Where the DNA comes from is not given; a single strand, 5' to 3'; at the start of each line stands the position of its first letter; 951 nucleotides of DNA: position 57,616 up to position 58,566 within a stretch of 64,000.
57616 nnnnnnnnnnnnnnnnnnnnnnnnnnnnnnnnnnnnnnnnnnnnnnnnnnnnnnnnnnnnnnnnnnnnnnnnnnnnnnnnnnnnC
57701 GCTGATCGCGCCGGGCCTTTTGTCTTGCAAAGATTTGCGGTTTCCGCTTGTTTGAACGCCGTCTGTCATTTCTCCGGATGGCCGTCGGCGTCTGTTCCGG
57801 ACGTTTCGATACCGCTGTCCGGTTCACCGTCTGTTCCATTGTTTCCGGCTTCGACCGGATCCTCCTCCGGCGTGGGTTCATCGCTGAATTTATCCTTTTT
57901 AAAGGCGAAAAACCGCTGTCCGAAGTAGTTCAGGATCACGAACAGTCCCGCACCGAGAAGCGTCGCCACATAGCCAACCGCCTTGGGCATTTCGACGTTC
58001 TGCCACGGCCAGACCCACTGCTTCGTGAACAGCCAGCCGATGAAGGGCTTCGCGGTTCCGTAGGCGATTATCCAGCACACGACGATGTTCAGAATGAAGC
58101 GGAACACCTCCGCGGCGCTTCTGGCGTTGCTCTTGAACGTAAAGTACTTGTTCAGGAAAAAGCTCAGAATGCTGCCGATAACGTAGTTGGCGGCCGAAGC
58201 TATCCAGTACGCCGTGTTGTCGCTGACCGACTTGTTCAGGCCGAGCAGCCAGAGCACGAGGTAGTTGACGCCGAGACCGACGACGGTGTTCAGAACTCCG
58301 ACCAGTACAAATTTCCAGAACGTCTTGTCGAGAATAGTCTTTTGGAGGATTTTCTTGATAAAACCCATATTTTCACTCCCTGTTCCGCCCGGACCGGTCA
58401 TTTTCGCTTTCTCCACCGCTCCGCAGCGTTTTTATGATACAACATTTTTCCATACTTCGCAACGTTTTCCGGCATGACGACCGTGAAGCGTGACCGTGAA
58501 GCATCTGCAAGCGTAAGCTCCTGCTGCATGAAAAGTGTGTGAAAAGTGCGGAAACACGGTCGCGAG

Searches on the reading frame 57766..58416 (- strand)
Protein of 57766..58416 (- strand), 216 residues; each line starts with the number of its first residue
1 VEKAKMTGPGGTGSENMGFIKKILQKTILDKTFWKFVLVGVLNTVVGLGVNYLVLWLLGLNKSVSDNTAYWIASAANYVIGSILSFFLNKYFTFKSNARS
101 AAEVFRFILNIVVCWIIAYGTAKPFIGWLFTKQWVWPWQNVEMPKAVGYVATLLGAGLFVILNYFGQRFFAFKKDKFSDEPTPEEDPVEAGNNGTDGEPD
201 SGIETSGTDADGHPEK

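Call 62: search_protein_families(library=pfam, proteins=[window:57766-58416:-], max_evalue=0.00001)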
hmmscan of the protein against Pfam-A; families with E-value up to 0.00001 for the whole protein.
window:57766-58416:- (216 aa): 1 family
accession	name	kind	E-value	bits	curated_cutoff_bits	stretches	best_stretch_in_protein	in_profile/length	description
PF04138.20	GtrA_DPMS_TM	-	8.9e-19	68.3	26.1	1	35-172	1-117/117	GtrA/DPMS, transmembrane domain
